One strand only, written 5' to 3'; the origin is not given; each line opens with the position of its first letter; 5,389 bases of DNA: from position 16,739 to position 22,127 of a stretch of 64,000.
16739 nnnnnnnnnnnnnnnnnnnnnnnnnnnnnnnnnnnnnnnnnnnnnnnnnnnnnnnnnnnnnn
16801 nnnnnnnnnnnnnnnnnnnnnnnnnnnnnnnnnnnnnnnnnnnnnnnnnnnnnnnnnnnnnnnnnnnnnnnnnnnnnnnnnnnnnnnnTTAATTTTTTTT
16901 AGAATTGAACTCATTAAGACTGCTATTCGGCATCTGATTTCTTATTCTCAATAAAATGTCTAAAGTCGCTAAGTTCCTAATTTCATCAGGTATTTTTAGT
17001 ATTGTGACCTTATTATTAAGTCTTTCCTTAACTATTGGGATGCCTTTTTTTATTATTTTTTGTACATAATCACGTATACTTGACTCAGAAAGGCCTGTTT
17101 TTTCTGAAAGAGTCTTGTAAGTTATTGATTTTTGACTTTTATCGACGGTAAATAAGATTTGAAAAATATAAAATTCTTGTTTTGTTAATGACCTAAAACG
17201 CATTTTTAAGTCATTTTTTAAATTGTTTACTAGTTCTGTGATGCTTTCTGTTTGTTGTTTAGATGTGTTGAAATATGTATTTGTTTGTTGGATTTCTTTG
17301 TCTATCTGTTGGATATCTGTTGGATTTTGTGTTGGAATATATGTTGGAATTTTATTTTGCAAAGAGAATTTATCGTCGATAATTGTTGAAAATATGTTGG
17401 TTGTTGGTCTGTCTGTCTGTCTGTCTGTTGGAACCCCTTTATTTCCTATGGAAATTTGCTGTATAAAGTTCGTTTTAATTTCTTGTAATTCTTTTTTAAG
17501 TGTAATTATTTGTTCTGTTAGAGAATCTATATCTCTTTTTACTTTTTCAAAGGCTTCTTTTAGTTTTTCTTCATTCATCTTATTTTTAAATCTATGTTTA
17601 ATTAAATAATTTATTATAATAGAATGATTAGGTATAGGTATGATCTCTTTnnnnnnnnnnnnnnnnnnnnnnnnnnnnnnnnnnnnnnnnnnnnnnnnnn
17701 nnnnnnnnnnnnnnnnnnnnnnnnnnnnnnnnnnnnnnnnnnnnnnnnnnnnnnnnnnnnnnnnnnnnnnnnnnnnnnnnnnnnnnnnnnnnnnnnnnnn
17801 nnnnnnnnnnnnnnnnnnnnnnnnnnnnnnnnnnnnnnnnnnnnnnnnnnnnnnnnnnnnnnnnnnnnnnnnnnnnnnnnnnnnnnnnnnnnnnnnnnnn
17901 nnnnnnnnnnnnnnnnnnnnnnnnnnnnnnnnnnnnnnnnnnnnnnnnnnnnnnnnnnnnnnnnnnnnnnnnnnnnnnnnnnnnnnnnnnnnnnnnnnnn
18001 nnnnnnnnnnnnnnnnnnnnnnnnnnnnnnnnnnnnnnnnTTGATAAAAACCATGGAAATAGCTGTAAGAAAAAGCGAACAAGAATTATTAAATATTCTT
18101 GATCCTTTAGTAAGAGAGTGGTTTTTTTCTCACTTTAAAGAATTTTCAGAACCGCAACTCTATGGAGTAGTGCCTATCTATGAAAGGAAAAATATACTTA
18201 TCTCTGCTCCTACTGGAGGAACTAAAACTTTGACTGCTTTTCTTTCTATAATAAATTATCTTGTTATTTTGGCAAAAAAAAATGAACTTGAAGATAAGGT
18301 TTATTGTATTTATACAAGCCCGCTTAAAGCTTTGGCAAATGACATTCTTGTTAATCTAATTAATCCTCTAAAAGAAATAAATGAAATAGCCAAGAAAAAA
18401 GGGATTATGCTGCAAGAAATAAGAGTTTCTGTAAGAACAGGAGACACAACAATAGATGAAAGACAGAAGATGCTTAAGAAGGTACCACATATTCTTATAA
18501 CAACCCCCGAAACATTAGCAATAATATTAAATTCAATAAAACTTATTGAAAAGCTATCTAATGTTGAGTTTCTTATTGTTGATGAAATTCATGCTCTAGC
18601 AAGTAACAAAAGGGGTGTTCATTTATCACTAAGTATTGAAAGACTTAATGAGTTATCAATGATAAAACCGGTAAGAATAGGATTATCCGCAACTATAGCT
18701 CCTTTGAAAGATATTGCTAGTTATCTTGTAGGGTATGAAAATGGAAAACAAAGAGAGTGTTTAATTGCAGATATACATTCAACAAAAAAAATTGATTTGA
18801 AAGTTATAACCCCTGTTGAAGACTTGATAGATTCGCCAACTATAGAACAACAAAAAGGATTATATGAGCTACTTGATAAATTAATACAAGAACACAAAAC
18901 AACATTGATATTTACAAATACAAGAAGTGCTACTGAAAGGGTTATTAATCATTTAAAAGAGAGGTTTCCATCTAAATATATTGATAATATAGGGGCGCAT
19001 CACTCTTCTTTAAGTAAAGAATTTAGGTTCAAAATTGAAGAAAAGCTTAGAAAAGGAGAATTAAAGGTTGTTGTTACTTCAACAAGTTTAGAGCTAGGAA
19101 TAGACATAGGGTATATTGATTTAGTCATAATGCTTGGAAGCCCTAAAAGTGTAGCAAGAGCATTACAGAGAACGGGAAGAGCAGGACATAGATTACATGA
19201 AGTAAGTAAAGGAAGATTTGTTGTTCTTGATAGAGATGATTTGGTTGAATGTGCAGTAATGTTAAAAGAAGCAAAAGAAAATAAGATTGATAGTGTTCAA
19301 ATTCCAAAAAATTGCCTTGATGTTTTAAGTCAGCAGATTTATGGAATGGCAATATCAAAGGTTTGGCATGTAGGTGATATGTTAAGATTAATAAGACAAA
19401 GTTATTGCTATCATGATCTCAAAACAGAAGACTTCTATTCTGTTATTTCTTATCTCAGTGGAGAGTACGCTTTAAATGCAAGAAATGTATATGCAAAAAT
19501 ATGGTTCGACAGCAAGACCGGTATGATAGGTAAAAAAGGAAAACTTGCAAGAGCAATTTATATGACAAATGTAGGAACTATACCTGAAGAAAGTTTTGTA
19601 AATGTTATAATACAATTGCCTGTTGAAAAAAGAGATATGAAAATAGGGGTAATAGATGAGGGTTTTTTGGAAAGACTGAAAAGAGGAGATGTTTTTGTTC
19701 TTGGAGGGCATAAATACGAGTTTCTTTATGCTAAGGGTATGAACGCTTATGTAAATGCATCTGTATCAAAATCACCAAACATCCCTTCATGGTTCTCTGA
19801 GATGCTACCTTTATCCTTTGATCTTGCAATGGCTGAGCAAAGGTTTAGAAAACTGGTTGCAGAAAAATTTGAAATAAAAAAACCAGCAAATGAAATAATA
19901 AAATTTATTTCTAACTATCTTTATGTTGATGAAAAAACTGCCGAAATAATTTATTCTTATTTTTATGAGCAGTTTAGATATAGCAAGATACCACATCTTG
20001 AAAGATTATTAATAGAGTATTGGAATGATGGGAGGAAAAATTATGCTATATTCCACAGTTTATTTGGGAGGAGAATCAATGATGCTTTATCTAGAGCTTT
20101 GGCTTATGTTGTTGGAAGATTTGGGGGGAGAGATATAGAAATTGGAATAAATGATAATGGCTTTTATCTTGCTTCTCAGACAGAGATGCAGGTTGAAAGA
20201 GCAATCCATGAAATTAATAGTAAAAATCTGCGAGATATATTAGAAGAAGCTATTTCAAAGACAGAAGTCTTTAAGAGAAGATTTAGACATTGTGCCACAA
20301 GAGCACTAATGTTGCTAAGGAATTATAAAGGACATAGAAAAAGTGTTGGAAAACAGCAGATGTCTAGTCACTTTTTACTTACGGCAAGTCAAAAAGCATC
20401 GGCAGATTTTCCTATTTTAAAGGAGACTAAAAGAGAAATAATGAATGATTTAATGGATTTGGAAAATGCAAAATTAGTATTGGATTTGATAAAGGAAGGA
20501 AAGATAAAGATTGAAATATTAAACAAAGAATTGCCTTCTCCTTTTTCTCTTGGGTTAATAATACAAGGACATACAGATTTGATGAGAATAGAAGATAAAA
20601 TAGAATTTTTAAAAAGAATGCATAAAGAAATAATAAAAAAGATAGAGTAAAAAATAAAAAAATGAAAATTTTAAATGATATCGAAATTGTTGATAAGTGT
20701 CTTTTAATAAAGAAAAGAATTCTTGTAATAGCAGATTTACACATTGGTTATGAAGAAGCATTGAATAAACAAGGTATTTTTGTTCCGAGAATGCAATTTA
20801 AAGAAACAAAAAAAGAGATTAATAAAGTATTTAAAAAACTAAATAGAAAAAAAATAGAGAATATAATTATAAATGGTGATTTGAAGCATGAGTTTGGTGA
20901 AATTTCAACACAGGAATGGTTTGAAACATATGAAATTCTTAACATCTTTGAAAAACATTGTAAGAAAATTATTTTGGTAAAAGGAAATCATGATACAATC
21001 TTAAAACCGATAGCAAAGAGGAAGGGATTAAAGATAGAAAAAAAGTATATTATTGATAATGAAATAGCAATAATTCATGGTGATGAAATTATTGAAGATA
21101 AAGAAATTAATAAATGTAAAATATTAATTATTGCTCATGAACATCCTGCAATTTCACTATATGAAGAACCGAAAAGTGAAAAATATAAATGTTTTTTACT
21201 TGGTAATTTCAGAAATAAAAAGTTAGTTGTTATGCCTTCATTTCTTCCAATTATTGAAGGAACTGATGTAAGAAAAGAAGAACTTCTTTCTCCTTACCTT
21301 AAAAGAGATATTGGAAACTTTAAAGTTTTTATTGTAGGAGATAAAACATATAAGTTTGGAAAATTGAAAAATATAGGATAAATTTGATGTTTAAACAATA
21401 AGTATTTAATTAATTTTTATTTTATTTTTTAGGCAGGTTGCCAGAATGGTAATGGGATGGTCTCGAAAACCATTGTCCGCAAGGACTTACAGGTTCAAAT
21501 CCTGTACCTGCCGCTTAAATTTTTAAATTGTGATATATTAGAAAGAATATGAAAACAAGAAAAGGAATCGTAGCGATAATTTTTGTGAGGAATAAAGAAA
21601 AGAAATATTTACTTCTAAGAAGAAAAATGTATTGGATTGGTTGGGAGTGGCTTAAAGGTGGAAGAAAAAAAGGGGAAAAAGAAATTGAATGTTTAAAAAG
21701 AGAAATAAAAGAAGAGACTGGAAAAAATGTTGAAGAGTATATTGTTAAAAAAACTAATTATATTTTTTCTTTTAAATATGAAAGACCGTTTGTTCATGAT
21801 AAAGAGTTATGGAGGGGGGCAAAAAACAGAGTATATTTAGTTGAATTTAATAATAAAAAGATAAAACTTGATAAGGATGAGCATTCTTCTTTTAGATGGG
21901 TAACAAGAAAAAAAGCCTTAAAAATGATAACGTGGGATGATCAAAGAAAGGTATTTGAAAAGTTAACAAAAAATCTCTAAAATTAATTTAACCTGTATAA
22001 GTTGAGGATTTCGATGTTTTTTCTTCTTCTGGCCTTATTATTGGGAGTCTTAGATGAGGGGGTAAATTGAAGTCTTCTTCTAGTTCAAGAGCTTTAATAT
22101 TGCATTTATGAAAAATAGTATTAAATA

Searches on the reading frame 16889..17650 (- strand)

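Call 17: search_protein_families(library=pfam, proteins=[window:16889-17650:-], max_evalue=0.001)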
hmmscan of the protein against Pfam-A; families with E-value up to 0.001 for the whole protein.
window:16889-17650:- (253 aa): 3 families
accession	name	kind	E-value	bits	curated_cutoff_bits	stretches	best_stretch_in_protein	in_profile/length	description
PF08279.18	HTH_11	-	6.9e-07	29.5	25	1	163-210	3-50/55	HTH domain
PF08280.17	HTH_Mga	-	1.1e-05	25.7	23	1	171-199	16-43/59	M protein trans-acting positive regulator (MGA) HTH domain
PF13412.12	HTH_24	-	0.00012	22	21.9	1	163-204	6-46/48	Winged helix-turn-helix DNA-binding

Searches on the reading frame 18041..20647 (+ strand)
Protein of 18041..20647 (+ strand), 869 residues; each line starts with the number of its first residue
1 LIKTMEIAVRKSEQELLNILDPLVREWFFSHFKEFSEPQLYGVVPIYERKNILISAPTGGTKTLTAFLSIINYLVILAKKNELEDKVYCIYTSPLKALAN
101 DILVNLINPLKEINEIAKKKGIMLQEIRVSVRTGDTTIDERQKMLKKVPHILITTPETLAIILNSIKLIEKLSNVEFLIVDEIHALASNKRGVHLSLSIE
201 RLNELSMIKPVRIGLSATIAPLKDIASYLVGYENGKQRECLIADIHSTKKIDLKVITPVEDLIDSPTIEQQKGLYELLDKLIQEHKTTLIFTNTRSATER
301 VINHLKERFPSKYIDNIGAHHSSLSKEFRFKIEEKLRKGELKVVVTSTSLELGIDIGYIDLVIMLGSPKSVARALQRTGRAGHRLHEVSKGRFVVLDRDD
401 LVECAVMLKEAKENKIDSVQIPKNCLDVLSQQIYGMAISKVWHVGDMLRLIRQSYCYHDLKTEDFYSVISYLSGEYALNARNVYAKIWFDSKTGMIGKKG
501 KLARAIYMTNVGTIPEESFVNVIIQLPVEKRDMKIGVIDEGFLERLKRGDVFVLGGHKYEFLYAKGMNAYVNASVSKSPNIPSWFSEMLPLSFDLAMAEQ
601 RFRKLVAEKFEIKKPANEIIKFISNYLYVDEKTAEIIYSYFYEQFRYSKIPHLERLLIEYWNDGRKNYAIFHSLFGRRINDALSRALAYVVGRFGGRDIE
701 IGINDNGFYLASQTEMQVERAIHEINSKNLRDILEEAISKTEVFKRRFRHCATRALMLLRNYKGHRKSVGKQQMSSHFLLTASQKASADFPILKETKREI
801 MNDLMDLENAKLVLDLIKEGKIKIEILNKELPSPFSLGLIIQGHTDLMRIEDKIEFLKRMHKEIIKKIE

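Call 17: search_protein_families(library=pfam, proteins=[window:18041-20647:+], max_evalue=0.001)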
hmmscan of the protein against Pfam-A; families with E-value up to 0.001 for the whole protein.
window:18041-20647:+ (869 aa): 6 families
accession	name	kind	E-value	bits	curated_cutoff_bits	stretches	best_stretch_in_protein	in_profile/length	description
PF08494.16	DEAD_assoc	-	2.7e-57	194.1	23.5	1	650-836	1-191/191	DEAD/H associated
PF19306.5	WH_Lhr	-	4.9e-35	120.8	27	1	411-578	3-165/168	Large helicase-related protein, winged helix domain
PF00270.35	DEAD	-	2.2e-28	99.5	26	1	41-222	6-164/167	DEAD/DEAH box helicase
PF00271.37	Helicase_C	-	2.7e-20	73.1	23.5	1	275-382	3-107/110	Helicase conserved C-terminal domain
PF04851.21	ResIII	-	1.7e-08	35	22.5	1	47-219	21-162/164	Type III restriction enzyme, res subunit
PF22590.2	Cas3-like_C_2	-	1.1e-05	26.1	27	1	285-381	2-101/106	CRISPR-associated nuclease/helicase Cas3, C-terminal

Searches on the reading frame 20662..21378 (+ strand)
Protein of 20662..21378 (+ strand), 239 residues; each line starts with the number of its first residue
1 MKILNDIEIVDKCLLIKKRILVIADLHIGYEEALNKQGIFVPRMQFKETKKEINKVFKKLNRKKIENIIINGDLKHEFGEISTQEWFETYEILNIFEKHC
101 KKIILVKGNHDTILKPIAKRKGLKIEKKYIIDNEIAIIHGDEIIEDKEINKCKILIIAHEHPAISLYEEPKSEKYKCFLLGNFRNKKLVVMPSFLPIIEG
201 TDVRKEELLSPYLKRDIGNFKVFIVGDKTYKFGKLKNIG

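Call 17: search_protein_families(library=pfam, proteins=[window:20662-21378:+], max_evalue=0.001)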
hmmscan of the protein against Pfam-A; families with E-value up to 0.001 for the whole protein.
window:20662-21378:+ (239 aa): 2 families
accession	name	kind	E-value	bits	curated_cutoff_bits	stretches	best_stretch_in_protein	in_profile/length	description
PF00149.33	Metallophos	-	8e-10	39.9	21.5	1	19-146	2-142/191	Calcineurin-like phosphoesterase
PF12850.12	Metallophos_2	-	1.7e-05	25.3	27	1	19-145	2-91/154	Calcineurin-like phosphoesterase superfamily domain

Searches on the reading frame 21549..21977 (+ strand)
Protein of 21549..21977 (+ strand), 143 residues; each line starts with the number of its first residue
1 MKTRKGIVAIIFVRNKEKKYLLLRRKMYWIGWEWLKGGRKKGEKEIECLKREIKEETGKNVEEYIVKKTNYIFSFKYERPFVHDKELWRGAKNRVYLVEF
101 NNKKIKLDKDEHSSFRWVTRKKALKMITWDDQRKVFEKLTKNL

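Call 68: search_protein_families(library=pfam, proteins=[window:21549-21977:+], max_evalue=0.001)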
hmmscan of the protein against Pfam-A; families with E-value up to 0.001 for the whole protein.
window:21549-21977:+ (143 aa): 1 family
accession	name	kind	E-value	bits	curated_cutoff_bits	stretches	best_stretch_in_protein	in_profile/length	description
PF00293.34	NUDIX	-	4.6e-17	62.7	21.1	1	8-138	5-133/134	NUDIX domain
